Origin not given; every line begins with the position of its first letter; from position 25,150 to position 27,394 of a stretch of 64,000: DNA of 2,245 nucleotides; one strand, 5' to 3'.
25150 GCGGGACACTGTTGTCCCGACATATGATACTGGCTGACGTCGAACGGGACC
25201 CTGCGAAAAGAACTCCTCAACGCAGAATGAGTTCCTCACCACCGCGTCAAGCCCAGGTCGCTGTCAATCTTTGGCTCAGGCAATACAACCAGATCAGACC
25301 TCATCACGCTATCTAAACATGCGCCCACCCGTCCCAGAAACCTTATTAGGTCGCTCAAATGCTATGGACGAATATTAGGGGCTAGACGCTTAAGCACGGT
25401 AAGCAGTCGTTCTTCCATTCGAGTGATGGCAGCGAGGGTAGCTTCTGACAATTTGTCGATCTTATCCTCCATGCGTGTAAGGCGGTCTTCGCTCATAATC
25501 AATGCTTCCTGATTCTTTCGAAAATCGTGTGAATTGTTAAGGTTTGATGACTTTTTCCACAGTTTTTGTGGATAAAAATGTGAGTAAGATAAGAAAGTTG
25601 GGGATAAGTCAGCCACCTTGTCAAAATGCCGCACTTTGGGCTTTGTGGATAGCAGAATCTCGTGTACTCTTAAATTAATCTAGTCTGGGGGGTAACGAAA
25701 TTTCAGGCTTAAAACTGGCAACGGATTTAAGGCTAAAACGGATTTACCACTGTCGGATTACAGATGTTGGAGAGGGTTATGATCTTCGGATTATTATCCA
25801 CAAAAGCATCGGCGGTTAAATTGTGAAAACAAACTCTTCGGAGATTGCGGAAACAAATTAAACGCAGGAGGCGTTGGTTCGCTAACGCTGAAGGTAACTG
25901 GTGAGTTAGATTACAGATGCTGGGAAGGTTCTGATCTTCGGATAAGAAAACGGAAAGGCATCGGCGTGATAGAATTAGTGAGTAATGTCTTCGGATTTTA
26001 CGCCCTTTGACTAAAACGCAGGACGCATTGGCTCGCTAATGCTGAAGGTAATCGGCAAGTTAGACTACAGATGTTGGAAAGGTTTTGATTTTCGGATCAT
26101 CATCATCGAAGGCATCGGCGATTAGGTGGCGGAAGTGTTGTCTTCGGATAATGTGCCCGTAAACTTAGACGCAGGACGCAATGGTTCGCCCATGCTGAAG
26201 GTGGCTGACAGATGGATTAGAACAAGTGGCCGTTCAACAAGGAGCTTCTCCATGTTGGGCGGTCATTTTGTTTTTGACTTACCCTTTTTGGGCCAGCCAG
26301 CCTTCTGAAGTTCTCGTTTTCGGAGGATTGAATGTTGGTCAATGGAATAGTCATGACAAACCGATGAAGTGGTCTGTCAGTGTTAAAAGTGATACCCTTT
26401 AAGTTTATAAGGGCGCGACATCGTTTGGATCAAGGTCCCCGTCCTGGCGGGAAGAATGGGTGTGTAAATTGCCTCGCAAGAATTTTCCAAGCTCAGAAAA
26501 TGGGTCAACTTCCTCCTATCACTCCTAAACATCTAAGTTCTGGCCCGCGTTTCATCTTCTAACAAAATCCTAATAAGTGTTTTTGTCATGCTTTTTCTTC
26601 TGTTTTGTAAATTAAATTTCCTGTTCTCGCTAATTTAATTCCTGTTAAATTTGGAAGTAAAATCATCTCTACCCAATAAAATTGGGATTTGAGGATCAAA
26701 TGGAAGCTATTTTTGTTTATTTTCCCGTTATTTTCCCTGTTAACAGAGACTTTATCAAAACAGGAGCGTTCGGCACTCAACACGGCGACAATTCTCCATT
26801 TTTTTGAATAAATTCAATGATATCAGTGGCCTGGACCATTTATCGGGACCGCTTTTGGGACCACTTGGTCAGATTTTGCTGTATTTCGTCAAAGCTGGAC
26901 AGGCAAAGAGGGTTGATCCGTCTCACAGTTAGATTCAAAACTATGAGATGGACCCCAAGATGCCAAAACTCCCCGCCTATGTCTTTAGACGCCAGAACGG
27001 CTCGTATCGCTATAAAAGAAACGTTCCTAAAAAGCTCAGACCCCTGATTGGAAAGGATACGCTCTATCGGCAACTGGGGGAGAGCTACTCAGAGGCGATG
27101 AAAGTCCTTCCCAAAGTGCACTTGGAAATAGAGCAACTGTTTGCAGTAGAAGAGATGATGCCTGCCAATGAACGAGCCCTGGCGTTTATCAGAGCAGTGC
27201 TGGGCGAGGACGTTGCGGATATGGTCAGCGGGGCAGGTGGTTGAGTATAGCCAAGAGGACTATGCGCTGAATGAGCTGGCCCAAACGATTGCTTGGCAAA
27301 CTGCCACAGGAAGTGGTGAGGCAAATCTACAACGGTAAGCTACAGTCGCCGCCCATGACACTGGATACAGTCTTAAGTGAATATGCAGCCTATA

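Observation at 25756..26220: Triplicated ~154-nt module made of C(UUCG)G-capped hairpins: candidate undescribed structured RNA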

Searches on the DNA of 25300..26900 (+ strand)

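Call 6: search_rna_families(source=window, start=25300, end=26700, threshold=evalue, max_evalue=10, show_alignments=3)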
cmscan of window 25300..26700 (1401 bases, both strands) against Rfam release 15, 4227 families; matches with E-value up to 10: 6.
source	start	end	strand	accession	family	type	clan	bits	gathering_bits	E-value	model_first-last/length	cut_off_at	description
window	26059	26113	-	RF00321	snoZ247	Gene; snRNA; snoRNA; CD-box;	-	21.7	38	0.2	1-139/139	no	Small nucleolar RNA Z247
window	25785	25967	+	RF02142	HOXA11-AS1_6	Gene; lncRNA;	-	16.7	50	0.69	1-179/179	no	HOXA11 antisense RNA 1 conserved region 6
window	26204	26277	+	RF00236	ctRNA_pGA1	Gene; antisense;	-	16.7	45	2.6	1-79/79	no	ctRNA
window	25534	25625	+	RF03642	MIR5743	Gene; miRNA;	-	16.6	111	9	1-81/81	no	MIR5743 microRNA precursor family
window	25538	25620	+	RF00149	snoZ103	Gene; snRNA; snoRNA; CD-box;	-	16.4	44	7.5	1-100/100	no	Small nucleolar RNA Z103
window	26202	26295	+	RF02960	DUF2800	Cis-reg;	-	15.6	60.2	6.5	67-154/158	no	DUF2800 RNA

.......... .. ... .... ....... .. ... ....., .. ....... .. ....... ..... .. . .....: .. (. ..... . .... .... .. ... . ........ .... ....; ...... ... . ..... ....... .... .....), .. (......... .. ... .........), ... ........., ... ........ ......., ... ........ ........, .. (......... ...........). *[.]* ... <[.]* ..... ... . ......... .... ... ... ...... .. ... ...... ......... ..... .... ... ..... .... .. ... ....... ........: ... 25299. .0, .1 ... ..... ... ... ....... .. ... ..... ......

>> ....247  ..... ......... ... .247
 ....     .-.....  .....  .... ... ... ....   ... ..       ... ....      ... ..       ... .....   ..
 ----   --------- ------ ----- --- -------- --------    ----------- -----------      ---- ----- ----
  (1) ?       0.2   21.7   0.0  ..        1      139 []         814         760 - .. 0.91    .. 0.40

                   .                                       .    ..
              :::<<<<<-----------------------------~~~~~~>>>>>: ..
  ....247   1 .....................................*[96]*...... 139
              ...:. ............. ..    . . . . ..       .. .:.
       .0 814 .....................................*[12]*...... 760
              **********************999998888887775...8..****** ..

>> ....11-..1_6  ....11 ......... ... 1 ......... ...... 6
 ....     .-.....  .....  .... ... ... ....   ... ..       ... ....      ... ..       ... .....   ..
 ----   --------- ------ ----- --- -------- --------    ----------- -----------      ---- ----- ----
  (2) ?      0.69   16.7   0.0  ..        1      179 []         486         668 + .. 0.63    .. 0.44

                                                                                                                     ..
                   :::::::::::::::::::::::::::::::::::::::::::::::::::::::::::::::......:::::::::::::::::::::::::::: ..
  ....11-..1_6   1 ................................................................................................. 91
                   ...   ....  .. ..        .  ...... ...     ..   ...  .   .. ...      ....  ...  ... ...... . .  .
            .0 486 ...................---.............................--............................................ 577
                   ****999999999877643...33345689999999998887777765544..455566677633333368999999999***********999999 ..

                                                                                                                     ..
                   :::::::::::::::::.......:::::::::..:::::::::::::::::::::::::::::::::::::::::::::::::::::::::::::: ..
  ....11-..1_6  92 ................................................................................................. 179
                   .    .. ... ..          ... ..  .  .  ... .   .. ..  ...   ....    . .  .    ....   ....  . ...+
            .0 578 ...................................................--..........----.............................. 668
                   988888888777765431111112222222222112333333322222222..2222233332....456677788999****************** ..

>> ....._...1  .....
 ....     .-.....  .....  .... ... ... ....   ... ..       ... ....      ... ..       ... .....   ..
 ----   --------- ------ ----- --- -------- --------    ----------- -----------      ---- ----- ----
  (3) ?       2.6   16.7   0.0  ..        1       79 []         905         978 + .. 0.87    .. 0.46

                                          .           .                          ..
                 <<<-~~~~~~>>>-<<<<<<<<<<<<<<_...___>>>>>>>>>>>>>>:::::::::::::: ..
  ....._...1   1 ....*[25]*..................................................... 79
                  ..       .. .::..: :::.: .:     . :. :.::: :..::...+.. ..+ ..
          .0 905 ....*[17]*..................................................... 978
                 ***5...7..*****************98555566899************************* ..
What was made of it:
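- On Any Rfam 15 family (4227 covariance models): At E <= 10 on 25300-26700 there were only chance-level hits: snoZ247, a HOXA11-AS region and ctRNA_pGA1 on the terminator, all far below their gathering scores (call 6).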

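Call 9: search_dna_similar(query=window:25300-26900:+, collection=plasmids, mode=distant, max_rows=30)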
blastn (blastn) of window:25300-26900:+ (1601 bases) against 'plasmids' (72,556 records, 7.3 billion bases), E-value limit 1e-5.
No match.

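Call 10: search_dna_similar(query=window:25300-26900:+, collection=phages, mode=distant, max_rows=20)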
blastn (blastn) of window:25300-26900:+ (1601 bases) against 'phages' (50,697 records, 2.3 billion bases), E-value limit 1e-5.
No match.
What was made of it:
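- Tried and rejected: BLASTN of the locus against the plasmid and phage collections gave no match (calls 9, 10).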

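Call 71: build_rna_model(alignment_id=A3, structure=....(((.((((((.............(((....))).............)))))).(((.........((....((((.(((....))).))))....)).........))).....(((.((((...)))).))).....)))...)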
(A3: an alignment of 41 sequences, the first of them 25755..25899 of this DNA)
Model R1 built from alignment A3 (41 sequences, 148 columns); structure: as given.
model positions 145; base pairs 31; branch points 2; effective number of sequences 1.7; information 0.59 bits per position. Calibrated on 0.2 Mb of random sequence (short: E-values are rough).
structure used (alignment columns):
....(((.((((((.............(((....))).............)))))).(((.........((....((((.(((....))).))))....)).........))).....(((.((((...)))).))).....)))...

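Call 72: search_with_rna_model(model_id=R1, source=window, max_evalue=1)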
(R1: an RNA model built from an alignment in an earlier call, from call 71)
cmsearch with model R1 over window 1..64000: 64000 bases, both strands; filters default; matches with E-value up to 1: 6.
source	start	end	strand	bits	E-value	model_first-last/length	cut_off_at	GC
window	25908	26053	+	155.6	1.2e-43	1-145/145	no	0.45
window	25755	25899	+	153.3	5.8e-43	1-145/145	no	0.43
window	52468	52612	+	150.9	2.9e-42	1-145/145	no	0.47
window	52315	52459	+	150.3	4.3e-42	1-145/145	no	0.43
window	26062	26206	+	148.5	1.4e-41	1-145/145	no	0.49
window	52162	52306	+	145.9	8e-41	1-145/145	no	0.45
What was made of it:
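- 25755..25899 (+): Unit 1: P1, P2 and P3 hairpins around the conserved junction. Covariance model R1, 153.3 bits (call 72).
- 25908..26053 (+): Unit 2. It is closed by its own 6-bp helix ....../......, which sits on a longer helix formed by the linkers on either side of unit 2. R1, 155.6 bits (call 72).
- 26062..26206 (+): Unit 3. R1, 148.5 bits (call 72).
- Checked: The unit covariance model finds exactly six units in the window and nothing else (call 72).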

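Call 73: search_with_rna_model(model_id=R1, sources=[L120, L121, L127, L212, L213, L214, L215, L216, L217, L218, L219, L220, L221, L222, L223, L224, L225, L176, L129, L130, L132, L133, L134, L137, L138, L142, L143, L145, L147, L148, L149, L151, L154, L155, L157, L158, L160, L161, L163, L164, L166, L167, L168, L170, L172, L173, L174, L175, L178, L182, L183, L184, L187, L188, L189, L190, L191, L192, L193, L200, L201, L205, L207, L210, L211], max_evalue=1)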
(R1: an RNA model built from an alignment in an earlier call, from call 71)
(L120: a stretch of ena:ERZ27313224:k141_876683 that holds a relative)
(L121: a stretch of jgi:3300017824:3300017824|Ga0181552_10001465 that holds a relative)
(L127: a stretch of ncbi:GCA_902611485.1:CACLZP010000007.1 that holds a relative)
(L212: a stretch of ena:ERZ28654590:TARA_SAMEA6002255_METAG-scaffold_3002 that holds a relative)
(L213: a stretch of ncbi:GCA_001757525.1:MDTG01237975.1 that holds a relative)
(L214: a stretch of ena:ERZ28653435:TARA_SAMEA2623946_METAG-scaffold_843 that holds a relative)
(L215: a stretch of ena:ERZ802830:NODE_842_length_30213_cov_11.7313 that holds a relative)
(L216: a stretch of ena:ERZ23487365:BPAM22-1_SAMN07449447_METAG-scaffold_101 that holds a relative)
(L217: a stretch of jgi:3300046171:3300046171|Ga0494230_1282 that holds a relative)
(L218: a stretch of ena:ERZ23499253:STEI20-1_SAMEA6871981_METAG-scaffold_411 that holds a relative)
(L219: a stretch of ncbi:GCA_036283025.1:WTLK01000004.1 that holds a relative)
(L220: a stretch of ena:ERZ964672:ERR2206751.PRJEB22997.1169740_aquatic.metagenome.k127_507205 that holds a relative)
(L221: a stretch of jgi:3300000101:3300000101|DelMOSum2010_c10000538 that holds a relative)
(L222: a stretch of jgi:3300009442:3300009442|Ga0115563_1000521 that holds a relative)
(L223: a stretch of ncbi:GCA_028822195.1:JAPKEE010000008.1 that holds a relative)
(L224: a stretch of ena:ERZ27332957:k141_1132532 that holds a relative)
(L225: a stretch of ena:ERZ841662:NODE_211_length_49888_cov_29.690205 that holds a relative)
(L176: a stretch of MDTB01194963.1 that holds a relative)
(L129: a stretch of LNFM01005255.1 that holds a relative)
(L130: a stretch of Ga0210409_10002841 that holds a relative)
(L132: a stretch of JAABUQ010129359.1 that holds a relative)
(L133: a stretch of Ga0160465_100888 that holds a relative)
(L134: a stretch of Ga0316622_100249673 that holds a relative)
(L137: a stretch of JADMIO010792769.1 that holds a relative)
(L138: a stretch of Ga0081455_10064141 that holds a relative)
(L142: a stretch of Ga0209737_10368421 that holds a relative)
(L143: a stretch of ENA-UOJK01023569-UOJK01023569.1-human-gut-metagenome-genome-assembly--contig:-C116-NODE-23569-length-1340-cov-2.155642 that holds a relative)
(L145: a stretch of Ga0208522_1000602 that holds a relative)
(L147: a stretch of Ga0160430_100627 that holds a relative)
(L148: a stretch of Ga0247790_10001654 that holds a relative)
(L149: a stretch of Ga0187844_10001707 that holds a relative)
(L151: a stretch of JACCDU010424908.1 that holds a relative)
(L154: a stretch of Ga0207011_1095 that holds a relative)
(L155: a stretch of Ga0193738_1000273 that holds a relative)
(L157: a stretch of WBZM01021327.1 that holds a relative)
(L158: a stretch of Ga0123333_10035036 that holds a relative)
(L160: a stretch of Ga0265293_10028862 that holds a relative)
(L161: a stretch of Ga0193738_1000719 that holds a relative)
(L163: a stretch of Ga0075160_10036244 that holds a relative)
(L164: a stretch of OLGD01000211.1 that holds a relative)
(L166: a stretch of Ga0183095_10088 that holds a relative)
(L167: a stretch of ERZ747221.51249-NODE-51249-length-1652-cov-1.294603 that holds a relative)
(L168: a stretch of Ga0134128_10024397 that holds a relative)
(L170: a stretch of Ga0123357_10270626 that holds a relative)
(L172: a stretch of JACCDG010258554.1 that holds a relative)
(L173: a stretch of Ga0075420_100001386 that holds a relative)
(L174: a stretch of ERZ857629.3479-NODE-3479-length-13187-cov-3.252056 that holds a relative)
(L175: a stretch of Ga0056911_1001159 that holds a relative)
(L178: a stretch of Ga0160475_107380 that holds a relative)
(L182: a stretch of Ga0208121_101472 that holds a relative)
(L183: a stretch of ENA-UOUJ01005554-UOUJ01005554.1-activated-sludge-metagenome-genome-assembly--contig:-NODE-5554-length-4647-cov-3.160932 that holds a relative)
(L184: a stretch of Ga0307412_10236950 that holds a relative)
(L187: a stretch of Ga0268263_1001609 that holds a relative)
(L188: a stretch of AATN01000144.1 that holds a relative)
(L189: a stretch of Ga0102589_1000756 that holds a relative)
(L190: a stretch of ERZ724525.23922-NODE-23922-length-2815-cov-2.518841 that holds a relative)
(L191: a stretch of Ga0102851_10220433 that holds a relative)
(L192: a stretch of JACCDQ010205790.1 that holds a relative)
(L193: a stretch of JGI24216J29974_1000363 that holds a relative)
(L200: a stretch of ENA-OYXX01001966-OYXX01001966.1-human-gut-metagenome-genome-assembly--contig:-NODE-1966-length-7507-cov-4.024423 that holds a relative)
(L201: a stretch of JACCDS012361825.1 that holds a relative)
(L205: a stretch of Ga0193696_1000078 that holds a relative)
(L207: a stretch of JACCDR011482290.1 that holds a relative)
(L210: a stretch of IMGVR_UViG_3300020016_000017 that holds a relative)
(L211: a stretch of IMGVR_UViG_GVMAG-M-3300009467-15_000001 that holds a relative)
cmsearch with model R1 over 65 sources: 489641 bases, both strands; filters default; matches with E-value up to 1: 7.
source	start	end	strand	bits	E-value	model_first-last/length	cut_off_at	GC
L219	7694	7839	+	149.8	4.5e-41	1-145/145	no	0.43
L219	7848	7992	+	145.8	6.8e-40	1-145/145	no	0.47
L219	7541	7685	+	141.7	1.1e-38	1-145/145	no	0.43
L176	9026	9167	-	112.7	3.1e-30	1-145/145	no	0.43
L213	3589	3624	-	20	0.0034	111-145/145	5'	0.42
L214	5423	5533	-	14.1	0.18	1-145/145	no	0.39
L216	5423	5533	-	14.1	0.18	1-145/145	no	0.39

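Call 84: search_with_rna_model(model_id=R1, sources=[L226, L227, L228], max_evalue=10, filters=off)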
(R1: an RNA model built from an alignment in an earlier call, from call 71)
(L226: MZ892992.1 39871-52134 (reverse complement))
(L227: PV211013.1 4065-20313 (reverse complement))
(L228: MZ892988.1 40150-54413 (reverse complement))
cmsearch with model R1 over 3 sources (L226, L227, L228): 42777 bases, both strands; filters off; matches with E-value up to 10: 32.
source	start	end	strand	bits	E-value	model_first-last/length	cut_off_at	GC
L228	6543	6625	+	9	0.49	1-145/145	no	0.48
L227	1024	1107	+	7.6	1.2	1-145/145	no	0.57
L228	11944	11990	+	7.6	1.2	1-145/145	no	0.43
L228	2144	2230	+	7.6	1.2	1-145/145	no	0.52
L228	3303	3430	+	7.5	1.3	1-145/145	no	0.52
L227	6291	6350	+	7.4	1.4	1-145/145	no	0.5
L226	1804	1832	-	7.2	1.6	1-145/145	no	0.52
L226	3999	4018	+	6.9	1.9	1-145/145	no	0.4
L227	13928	14013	+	6.8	2.1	1-145/145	no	0.33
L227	13317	13428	+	6.2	3.1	1-145/145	no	0.55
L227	1595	1633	+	5.9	3.8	1-145/145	no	0.62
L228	7191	7214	+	5.9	3.8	1-145/145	no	0.38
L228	4447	4467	-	5.3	5.6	1-145/145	no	0.33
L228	2964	2987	-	5.2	6.1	1-145/145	no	0.54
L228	74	153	+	5.1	6.3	1-145/145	no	0.41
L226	12180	12199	+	5.1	6.4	1-145/145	no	0.45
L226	10920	11056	+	5.1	6.4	1-145/145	no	0.37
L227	2923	2944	-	5.1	6.5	113-134/145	no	0.59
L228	5831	5864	-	5.1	6.5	1-145/145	no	0.32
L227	3816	3850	+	5.1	6.7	1-145/145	no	0.51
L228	9175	9195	+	5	6.9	1-145/145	no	0.48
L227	8599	8614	+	4.9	7.3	118-133/145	no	0.44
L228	13248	13271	+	4.9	7.4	1-145/145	no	0.5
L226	11424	11461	+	4.9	7.6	1-145/145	no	0.45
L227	5731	5858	+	4.8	7.9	1-145/145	no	0.52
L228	11352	11437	+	4.8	7.9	1-145/145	no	0.49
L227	1168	1185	+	4.8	8.2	1-145/145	no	0.5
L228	5752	5769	+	4.8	8.2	1-145/145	no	0.56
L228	5298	5383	+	4.6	8.8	1-145/145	no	0.49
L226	4152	4168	-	4.6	9.1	1-145/145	no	0.41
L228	6001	6047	+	4.5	9.8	63-108/145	no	0.43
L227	6070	6140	+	4.5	9.8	1-145/145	no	0.46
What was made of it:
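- Tried and rejected: A covariance-model search of the three roseophage loci that carry the neighbouring gene found nothing (call 84).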

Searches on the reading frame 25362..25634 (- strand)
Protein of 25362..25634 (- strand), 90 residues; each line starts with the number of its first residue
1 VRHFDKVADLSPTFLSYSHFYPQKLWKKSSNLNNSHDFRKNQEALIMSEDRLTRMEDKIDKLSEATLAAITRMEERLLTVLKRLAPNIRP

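Call 11: search_protein_families(library=pfam, proteins=[window:25362-25634:-], max_evalue=0.01)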
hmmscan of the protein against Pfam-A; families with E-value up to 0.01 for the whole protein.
window:25362-25634:- (90 aa): 1 family
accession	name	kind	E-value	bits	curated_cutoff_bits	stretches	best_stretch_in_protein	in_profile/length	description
PF14131.11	DUF4298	-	0.0049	17.3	27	0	11-55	29-73/87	Domain of unknown function (DUF4298)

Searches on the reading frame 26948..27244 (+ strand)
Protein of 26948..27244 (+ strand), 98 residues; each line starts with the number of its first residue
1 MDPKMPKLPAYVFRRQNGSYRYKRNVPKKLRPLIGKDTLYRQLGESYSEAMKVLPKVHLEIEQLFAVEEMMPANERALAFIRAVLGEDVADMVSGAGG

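Call 11: search_protein_families(library=pfam, proteins=[window:26948-27244:+], max_evalue=0.01)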
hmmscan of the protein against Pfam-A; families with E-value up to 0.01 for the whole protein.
window:26948-27244:+ (98 aa): 1 family
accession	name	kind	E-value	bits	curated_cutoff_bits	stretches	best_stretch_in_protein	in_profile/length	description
PF20172.3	DUF6538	-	2.2e-06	27.7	27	1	11-66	1-56/60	Domain of unknown function (DUF6538)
